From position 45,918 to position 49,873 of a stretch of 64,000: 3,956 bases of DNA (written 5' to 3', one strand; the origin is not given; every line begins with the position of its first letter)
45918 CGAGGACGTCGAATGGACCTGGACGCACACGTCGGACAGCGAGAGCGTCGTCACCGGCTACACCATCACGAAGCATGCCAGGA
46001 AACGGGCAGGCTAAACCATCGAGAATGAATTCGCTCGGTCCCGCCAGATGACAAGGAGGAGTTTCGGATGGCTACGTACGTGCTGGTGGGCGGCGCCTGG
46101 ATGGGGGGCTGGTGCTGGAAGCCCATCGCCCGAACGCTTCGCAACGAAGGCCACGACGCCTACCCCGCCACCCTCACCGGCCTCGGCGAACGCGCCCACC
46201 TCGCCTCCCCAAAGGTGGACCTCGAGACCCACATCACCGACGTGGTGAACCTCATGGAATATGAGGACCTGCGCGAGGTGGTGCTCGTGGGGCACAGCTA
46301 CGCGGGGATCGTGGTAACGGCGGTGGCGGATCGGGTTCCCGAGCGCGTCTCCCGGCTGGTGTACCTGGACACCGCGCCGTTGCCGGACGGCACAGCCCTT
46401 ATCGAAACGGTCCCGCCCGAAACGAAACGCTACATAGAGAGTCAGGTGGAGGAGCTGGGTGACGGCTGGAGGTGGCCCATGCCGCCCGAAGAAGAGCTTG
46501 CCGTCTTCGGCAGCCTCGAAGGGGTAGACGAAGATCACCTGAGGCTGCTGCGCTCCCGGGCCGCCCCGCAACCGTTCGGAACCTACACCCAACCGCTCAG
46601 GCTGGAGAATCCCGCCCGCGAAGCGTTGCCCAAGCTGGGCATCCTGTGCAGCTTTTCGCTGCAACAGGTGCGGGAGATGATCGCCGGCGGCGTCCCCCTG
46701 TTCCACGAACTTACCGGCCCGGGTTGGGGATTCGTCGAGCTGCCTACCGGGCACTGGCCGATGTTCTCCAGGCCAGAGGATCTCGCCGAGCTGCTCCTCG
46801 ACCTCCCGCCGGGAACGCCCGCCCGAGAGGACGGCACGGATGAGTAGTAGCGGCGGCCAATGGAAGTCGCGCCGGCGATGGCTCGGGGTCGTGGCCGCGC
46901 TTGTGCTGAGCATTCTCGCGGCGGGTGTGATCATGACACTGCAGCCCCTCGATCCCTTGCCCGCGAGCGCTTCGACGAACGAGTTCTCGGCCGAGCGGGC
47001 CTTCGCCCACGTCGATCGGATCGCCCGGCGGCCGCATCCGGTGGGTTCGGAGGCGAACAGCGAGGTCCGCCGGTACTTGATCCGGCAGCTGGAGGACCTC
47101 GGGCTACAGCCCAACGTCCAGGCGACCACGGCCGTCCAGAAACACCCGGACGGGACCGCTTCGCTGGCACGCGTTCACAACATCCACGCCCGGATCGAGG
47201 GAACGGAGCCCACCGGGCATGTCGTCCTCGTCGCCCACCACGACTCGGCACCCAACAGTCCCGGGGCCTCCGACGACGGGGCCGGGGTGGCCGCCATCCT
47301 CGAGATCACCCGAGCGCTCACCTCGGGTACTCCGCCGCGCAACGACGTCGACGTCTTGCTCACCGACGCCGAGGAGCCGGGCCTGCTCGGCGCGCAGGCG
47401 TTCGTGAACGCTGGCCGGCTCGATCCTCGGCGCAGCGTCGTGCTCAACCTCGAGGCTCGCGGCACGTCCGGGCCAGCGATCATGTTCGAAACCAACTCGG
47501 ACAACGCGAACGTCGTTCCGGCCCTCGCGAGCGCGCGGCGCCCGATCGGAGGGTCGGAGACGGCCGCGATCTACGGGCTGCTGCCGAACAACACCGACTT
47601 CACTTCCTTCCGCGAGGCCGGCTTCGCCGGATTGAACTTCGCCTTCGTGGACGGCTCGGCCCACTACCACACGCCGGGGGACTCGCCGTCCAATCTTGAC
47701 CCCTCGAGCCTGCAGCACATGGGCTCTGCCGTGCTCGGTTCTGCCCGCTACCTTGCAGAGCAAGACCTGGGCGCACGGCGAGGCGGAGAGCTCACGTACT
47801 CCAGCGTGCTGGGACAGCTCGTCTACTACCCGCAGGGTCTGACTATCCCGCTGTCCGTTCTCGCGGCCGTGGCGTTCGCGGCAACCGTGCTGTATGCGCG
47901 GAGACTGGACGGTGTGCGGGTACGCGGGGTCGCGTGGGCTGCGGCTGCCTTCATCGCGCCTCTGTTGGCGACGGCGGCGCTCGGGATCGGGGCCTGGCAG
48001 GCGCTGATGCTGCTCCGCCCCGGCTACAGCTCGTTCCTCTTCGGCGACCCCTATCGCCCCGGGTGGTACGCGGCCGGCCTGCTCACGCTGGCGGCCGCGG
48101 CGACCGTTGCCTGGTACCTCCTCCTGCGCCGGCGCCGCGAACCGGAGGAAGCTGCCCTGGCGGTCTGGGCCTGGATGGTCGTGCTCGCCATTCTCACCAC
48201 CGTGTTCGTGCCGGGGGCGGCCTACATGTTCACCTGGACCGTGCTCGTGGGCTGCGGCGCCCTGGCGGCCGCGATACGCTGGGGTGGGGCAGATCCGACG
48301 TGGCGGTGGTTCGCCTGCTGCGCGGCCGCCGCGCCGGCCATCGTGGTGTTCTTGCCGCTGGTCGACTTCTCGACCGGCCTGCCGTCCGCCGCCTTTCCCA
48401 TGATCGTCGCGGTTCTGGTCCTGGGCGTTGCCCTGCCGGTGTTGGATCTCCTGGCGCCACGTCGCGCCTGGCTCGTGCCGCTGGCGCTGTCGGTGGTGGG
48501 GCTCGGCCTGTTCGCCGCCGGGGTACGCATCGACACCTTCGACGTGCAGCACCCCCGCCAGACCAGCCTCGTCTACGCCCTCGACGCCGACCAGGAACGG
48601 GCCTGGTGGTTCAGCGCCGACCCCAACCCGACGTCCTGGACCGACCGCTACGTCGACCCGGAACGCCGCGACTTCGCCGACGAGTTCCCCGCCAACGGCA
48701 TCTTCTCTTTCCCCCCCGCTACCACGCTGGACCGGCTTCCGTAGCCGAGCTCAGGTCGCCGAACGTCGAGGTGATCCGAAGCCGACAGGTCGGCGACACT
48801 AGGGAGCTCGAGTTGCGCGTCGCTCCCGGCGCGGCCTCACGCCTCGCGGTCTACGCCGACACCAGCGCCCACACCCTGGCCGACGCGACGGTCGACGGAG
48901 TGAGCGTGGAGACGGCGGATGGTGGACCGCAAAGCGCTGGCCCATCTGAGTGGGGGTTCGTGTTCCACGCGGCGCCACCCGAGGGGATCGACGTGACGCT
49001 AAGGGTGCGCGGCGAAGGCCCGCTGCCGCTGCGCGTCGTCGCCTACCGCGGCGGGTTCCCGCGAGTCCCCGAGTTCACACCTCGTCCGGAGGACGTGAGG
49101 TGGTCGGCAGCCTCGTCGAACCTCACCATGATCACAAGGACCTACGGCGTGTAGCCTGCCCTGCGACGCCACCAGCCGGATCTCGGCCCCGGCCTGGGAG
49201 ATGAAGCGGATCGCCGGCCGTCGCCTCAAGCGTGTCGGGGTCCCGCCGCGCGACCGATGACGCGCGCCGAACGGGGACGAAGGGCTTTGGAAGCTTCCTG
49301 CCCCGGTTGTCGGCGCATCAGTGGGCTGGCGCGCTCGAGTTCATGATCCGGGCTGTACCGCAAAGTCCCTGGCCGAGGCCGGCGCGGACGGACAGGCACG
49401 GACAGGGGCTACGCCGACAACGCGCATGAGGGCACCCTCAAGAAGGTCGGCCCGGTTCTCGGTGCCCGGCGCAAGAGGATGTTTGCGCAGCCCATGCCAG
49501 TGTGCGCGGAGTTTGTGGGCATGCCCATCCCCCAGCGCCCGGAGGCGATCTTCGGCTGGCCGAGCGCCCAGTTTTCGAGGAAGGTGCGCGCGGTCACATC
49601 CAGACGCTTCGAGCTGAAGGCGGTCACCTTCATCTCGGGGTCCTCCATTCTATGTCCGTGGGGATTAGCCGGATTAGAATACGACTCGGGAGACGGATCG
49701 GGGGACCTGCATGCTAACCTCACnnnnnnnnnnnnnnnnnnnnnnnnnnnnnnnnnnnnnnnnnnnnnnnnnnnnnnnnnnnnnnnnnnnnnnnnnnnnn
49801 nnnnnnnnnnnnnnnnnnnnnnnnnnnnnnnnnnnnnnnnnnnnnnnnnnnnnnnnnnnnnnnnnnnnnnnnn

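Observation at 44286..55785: Three-copy conserved ~48-bp element with a palindromic core at fixed distance from -10-like boxes: a candidate island-specific operator or leader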

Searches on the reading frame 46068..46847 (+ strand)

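Call 10: search_protein_families(library=pfam, proteins=[window:46068-46847:+], max_evalue=0.01)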
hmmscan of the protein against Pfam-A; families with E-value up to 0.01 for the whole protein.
window:46068-46847:+ (259 aa): 4 families
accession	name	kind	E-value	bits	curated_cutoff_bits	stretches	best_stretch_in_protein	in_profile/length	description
PF12697.13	Abhydrolase_6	-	3.5e-18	67.5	26.3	1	5-241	2-216/217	Alpha/beta hydrolase family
PF00561.26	Abhydrolase_1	-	1.5e-07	31.8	25.8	1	44-114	43-112/245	alpha/beta hydrolase fold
PF07819.20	PGAP1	-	0.0029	17.8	24.3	1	53-105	73-129/233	PGAP1-like alpha/beta domain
PF12146.15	Hydrolase_4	-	0.0078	16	27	0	14-100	17-107/239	Serine aminopeptidase, S33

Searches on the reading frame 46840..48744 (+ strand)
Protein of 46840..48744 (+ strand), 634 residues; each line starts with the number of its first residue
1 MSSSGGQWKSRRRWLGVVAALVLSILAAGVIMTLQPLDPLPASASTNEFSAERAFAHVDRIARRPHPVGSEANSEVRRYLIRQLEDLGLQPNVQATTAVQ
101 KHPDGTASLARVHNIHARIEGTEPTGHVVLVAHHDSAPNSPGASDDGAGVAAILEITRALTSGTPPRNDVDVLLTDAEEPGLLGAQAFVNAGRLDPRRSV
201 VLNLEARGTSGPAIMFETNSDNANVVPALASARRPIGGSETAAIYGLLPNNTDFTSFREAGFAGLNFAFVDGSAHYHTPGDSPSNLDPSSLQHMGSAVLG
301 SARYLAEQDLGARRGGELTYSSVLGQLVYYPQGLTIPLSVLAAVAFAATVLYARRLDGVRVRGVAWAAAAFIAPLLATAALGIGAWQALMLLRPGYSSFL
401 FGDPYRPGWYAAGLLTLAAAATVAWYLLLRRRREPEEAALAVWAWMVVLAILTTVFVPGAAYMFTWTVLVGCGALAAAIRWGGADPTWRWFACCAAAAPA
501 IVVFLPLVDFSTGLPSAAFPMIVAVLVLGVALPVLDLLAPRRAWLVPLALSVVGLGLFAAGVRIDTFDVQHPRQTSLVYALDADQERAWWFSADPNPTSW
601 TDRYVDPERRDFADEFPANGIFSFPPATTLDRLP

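Call 10: search_protein_families(library=pfam, proteins=[window:46840-48744:+], max_evalue=0.01)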
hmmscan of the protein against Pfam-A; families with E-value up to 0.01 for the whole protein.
window:46840-48744:+ (634 aa): 2 families
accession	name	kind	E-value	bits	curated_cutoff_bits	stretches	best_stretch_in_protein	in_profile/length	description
PF04389.22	Peptidase_M28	-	2.3e-42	145.4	21.3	1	114-299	1-190/193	Peptidase family M28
PF01546.33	Peptidase_M20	-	0.00016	22.1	24.6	1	141-194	31-84/206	Peptidase family M20/M25/M40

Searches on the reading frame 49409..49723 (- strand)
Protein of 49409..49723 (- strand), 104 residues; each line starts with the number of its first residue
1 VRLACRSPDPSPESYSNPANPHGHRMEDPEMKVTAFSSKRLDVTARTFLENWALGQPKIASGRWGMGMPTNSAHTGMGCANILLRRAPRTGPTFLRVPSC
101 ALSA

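Call 44: search_protein_families(library=pfam, proteins=[window:49409-49723:-], max_evalue=0.01)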
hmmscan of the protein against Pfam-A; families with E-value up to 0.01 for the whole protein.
window:49409-49723:- (104 aa): 0 families
